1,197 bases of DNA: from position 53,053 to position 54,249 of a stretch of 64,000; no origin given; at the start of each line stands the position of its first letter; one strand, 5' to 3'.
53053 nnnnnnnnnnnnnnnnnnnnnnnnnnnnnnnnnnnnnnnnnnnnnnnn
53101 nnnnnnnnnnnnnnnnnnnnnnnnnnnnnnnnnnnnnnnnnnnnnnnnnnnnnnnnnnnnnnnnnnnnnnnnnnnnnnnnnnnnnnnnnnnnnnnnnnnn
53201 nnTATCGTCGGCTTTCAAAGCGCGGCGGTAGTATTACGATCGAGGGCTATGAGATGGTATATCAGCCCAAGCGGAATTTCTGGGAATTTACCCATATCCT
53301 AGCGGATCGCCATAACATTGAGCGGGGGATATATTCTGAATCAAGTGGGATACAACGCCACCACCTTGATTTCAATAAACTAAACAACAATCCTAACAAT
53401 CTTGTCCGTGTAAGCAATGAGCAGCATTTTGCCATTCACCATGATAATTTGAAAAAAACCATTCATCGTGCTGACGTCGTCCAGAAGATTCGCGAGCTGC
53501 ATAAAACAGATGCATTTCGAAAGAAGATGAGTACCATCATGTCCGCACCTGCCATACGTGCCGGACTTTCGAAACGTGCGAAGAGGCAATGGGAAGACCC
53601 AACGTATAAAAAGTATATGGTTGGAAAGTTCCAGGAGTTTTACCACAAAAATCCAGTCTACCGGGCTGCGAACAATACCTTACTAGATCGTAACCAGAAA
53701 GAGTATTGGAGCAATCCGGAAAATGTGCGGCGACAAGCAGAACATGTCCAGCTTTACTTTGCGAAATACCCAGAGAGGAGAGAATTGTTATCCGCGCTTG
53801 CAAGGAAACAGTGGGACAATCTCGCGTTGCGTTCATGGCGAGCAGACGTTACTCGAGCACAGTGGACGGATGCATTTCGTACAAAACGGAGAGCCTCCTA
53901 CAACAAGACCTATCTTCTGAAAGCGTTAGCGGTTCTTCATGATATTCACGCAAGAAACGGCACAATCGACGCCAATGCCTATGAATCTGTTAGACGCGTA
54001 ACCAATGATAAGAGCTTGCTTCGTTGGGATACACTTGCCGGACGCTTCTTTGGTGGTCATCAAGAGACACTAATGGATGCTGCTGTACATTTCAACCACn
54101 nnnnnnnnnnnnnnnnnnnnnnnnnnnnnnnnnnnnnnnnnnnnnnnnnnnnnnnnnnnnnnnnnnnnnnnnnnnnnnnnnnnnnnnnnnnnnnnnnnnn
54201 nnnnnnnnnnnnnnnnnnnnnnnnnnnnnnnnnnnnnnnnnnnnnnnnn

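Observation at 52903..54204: GyrB intein with an HNH endonuclease domain at the EGDSAGG|SAK Toprim motif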

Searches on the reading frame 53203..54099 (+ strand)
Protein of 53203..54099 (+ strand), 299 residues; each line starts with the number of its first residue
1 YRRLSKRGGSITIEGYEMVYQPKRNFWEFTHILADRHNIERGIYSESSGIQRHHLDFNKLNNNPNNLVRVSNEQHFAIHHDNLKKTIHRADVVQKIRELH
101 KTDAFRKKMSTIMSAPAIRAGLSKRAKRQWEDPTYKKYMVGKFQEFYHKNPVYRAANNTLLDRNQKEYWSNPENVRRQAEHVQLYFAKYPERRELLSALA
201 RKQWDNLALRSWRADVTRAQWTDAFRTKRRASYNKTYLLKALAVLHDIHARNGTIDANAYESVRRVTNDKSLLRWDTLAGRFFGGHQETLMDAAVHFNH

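Call 45: predict_structure(alignment_id=A2)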
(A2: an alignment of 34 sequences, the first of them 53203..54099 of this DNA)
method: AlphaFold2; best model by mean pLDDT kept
length: 299 residues; sequences in the alignment: 34
mean_pLDDT: 92.7   pTM: 0.39
mean pLDDT of the five models: 92.7, 92.0, 91.3, 90.6, 90.6
residues with pLDDT >= 90: 246; 70-90: 52; 50-70: 1; < 50: 0
segments of 3 or more residues with pLDDT < 50: none
pLDDT, mean of each block of 10 residues (from residue 1): 88 89 92 94 91 85 91 91 89 95 96 96 95 96 96 96 96 96 96 94 92 90 90 92 94 92 93 94 93 85
secondary structure, 60 per line:
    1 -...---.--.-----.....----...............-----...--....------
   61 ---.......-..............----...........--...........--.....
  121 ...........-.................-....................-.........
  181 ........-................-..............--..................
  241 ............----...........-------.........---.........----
elements in order: E2-4 E17-21 E26-29 H30-40 E51-54 E67-70 H72-85 H90-100 H103-113 H116-131 H133-149 H151-170 H172-188 H190-205 H207-220 H223-252 H257-267 H275-283 H287-295

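Call 48: fold_search(model_id=the predicted structure, library=pdb)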
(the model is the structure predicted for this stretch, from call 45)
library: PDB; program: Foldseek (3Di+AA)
matches with E <= 10: 51; with E <= 0.001: 0
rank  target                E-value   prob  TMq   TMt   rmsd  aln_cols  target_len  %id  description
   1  9e5c_6r               2.6e+00  0.03  0.12  0.10  24.4       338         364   12  Cryo-EM structure of 96 nm repeat of microtubule doublet from T. brucei flagellum (released 2025-03-12)
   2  5dqq                  2.9e+00  0.04  0.10  0.05  31.0       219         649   14  Structure, inhibition and regulation of two-pore channel TPC1 from Arabidopsis thaliana (released 2016-03-09)
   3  3wkn_G                4.1e+00  0.33  0.07  0.39   4.7        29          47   14  Crystal structure of the artificial protein AFFinger p17 (AF.p17) complexed with Fc fragment of human IgG (released 2014-10-29)
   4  3wkn_P                4.1e+00  0.30  0.07  0.43   4.6        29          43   14  Crystal structure of the artificial protein AFFinger p17 (AF.p17) complexed with Fc fragment of human IgG (released 2014-10-29)
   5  3wkn_F                4.4e+00  0.30  0.07  0.40   4.5        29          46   14  Crystal structure of the artificial protein AFFinger p17 (AF.p17) complexed with Fc fragment of human IgG (released 2014-10-29)
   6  2a0q_D                4.6e+00  0.14  0.06  0.07   6.2        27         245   26  Structure of thrombin in 400 mM potassium chloride (released 2005-07-12)
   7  2pgb_B                4.9e+00  0.10  0.06  0.07   6.8        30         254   23  Inhibitor-free human thrombin mutant C191A-C220A (released 2007-07-17)
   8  1evw_A                5.2e+00  0.14  0.17  0.28   4.5        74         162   14  L116A MUTANT OF THE HOMING ENDONUCLEASE I-PPOI COMPLEXED TO HOMING SITE DNA. (released 2000-08-03)
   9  2bvr_H                5.2e+00  0.10  0.06  0.07   6.8        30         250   23  Human thrombin complexed with fragment-based small molecules occupying the S1 pocket (released 2006-10-25)
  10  5mm6_H                5.5e+00  0.12  0.06  0.07   5.2        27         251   22  Thrombin Mutant A190S in complex with (S)-1-(D-phenylalanyl)-N-(4-carbamimidoylbenzyl)pyrrolidine-2-carboxamide (released 2017-12-20)
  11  5jdu_B                5.8e+00  0.11  0.06  0.07   6.3        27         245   26  Crystal structure for human thrombin mutant D189A (released 2016-07-13)
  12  3wkn_H                5.8e+00  0.07  0.05  0.42   8.2        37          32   14  Crystal structure of the artificial protein AFFinger p17 (AF.p17) complexed with Fc fragment of human IgG (released 2014-10-29)
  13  6pxj_H                6.2e+00  0.11  0.06  0.07   6.2        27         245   26  Crystal structure of human thrombin mutant I16T (released 2019-12-18)
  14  2afq_B                6.2e+00  0.10  0.06  0.07   7.2        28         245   25  1.9 angstrom crystal structure of wild-type human thrombin in the sodium free state (released 2005-11-15)
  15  1uvt_H                6.2e+00  0.10  0.06  0.07   6.8        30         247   23  BOVINE THROMBIN--BM14.1248 COMPLEX (released 1997-11-19)
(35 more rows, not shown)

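Call 57: search_protein_families(library=phrogs, proteins=[window:53203-54099:+], max_evalue=0.1)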
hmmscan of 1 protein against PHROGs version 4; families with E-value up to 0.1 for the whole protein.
window:53203-54099:+ (299 aa): 8 families
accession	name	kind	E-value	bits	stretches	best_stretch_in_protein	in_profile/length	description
phrog_15471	-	DNA, RNA and nucleotide metabolism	1.2e-06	29.5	1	26-104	30-85/183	HNH endonuclease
phrog_7545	-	DNA, RNA and nucleotide metabolism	1.3e-05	26.5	1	12-91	64-145/160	HNH endonuclease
phrog_21964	-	DNA, RNA and nucleotide metabolism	6.4e-05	23.7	1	13-86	147-219/244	HNH endonuclease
phrog_22215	-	unknown function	0.003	18.3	1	80-219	72-204/324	-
phrog_9443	-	DNA, RNA and nucleotide metabolism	0.015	16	1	49-86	113-150/170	HNH endonuclease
phrog_5734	-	unknown function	0.032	15.9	0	201-251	15-63/97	-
phrog_19902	-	DNA, RNA and nucleotide metabolism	0.071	13.8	0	11-84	67-140/221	HNH endonuclease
phrog_32895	-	unknown function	0.098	11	0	19-97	478-556/1723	-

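Call 62: fold_search(model_id=the predicted structure, library=viral)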
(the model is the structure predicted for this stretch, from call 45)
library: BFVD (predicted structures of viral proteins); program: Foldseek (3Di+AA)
matches with E <= 10: 507; with E <= 0.001: 1
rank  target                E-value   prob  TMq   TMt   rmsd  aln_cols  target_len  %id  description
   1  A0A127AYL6            2.0e-05  1.00  0.20  0.12  37.8       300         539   17  Hint domain-containing protein [Bacillus phage SP-15]
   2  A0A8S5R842            2.1e-03  1.00  0.25  0.57   4.1       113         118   25  HNH endonuclease [virus sp. ctnRj46]
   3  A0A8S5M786            6.3e-03  0.99  0.30  0.10  28.2       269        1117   19  Terminase [Siphoviridae sp. ctrgt10]
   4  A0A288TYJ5            1.2e-02  1.00  0.20  0.29   7.3       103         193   26  HNH nuclease domain-containing protein [Enterococcus phage EFP01]
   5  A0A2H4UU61            1.3e-02  1.00  0.21  0.34   3.5        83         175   25  HNH Endonuclease [Bodo saltans virus]
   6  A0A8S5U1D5            1.6e-02  0.99  0.21  0.27   6.5       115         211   26  Homing endonuclease [Siphoviridae sp. cttuu15]
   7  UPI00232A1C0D         2.3e-02  1.00  0.21  0.46   3.9        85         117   25  (no name look-up for this kind of identifier)
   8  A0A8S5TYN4            2.8e-02  1.00  0.19  0.23   4.8        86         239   27  Homing endonuclease [Siphoviridae sp. ctnPP24]
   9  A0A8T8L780            3.7e-02  0.98  0.24  0.38   8.9       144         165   19  (no name in the UniProt tables at hand)
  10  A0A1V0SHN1            3.9e-02  1.00  0.18  0.14   4.2        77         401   22  HNH endonuclease [Klosneuvirus KNV1]
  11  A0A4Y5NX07            3.9e-02  0.99  0.18  0.29   4.3        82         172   32  (no name in the UniProt tables at hand)
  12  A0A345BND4            3.9e-02  0.82  0.24  0.18  21.8       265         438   20  (no name in the UniProt tables at hand)
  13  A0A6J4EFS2            4.4e-02  0.99  0.21  0.32   5.0        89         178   24  HNH endonuclease [Escherichia phage EK010]
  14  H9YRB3                4.4e-02  0.96  0.18  0.34  11.6       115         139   23  (no name in the UniProt tables at hand)
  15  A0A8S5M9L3            5.0e-02  0.99  0.16  0.32   4.2        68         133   25  Homing endonuclease [Siphoviridae sp. ctB3v5]
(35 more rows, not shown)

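Call 79: search_protein_representatives(protein=window:53203-54099:+)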
Query: 299 residues. Proteins with E-value up to 0.001 (for the whole library): 591; up to 1e-10: 181; up to 1e-30: 41. The best 150 are listed.
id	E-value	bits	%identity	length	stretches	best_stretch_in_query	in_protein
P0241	1.4e-82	293.9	47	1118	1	1-299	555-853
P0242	8.4e-78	278.2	45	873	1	1-299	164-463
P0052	1.7e-77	277.2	46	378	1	7-299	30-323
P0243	5.4e-73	262.4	45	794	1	2-299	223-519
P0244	3.3e-65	236.9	42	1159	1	1-299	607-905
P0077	2.6e-64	233.9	43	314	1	3-270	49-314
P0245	8.6e-64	232.2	44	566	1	41-299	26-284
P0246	4.2e-61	223.4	42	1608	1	2-299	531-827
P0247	3.9e-60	220.2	45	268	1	50-289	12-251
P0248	3.2e-57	210.7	44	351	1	49-289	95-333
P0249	2.9e-55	204.2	39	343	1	24-299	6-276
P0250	3.4e-55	204.0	51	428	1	115-299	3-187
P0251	1.1e-51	192.5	35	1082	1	4-299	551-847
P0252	1.0e-50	189.4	47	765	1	2-197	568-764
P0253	1.1e-50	189.2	47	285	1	2-191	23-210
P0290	2.5e-22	96.2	35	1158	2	1-137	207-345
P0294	2.1e-21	93.2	31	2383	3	1-173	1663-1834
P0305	1.9e-19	86.7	37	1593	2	5-105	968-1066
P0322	1.7e-17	80.3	27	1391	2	14-163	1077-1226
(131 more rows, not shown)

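Call 80: search_protein_families(library=pfam, proteins=[P0246, P0290, P0294, P0305, P0322], max_evalue=0.000001)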
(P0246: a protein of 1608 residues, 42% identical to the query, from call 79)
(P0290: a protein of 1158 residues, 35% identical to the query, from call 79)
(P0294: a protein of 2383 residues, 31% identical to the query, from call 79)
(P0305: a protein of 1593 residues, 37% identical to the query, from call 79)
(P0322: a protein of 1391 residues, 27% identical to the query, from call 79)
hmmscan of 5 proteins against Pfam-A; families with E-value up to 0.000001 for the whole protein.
P0246 (1608 aa): 7 families
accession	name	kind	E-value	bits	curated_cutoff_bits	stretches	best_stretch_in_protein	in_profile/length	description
PF00204.31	DNA_gyraseB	-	6.7e-51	172.6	27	1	220-388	1-172/173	DNA gyrase B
PF14890.11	Intein_splicing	-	1.3e-37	129.4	35.8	2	439-862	2-155/155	Intein splicing domain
PF00986.26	DNA_gyraseB_C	-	3.4e-27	94.8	29.8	1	1537-1598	2-63/63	DNA gyrase B subunit, carboxyl terminus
PF02518.31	HATPase_c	-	1.4e-13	51.7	26.4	1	30-169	2-106/111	Histidine kinase-, DNA gyrase B-, and HSP90-like ATPase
PF01751.28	Toprim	-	6.6e-08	33.1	23.1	0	865-933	15-67/96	Toprim domain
PF14528.11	LAGLIDADG_3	-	2.4e-07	31.4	22.5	0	1309-1359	2-55/82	LAGLIDADG-like domain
PF01079.26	Hint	-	2.7e-07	30.8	29.7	0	966-1044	43-129/213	Hint module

P0290 (1158 aa): 3 families
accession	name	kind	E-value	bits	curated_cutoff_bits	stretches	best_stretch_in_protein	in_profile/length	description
PF00521.26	DNA_topoisoIV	-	3e-156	521.1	31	2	460-815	79-431/432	DNA gyrase/topoisomerase IV, subunit A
PF03989.18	DNA_gyraseA_C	-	3e-54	180.7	27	4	1109-1153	1-45/48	DNA gyrase C-terminal domain, beta-propeller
PF14890.11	Intein_splicing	-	1.1e-20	74.4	35.8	1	115-459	2-155/155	Intein splicing domain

P0294 (2383 aa): 3 families
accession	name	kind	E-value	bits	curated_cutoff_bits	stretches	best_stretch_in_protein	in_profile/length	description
PF14890.11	Intein_splicing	-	3.2e-61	206.1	35.8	4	1576-2020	11-147/155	Intein splicing domain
PF07230.16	Portal_T4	-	2.5e-53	181.8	22.9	3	1007-1115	157-263/433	Bacteriophage T4-like portal protein (Gp20)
PF13392.12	HNH_3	-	3.9e-21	74.9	24.8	1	700-743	1-44/46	HNH endonuclease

P0305 (1593 aa): 4 families
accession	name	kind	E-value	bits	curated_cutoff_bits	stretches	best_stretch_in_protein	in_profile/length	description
PF07230.16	Portal_T4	-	6.6e-61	206.8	22.9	2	702-867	156-322/433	Bacteriophage T4-like portal protein (Gp20)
PF14890.11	Intein_splicing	-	1.5e-30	106.5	35.8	1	889-1251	21-148/155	Intein splicing domain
PF13392.12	HNH_3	-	3.9e-10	39.7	24.8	0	1010-1037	17-44/46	HNH endonuclease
PF07591.16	PT-HINT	-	1.3e-09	38.8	27.7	0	101-169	70-137/137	Pretoxin HINT domain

P0322 (1391 aa): 3 families
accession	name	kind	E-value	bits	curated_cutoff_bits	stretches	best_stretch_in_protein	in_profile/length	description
PF14890.11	Intein_splicing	-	5.8e-35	120.8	35.8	2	161-541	3-155/155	Intein splicing domain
PF13392.12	HNH_3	-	5e-10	39.3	24.8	0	279-322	2-44/46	HNH endonuclease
PF07591.16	PT-HINT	-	2.7e-07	31.4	27.7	0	212-249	48-88/137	Pretoxin HINT domain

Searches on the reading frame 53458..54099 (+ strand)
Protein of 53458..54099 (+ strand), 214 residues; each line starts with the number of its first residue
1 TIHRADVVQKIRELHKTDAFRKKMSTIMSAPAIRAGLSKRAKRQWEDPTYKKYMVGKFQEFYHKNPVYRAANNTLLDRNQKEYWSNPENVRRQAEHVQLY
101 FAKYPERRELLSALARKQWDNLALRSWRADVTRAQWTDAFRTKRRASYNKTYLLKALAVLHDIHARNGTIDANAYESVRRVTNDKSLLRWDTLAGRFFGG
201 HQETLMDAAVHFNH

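Call 66: search_protein_families(library=pfam, proteins=[window:53458-54099:+], max_evalue=10)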
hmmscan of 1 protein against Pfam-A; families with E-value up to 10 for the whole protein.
window:53458-54099:+ (214 aa): 2 families
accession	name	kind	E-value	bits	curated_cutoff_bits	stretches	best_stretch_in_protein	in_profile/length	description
PF14752.11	RBP_receptor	-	0.015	14.5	25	1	46-119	512-587/605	Retinol binding protein receptor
PF17898.6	GerD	-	0.044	14.2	29.5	1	9-54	61-106/114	Spore germination GerD central core domain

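Call 67: search_solved_structures(query=window:53458-54099:+, max_evalue=10)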
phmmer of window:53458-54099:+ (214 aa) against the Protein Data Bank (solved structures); distinct sequences matched with E-value up to 10: 0.
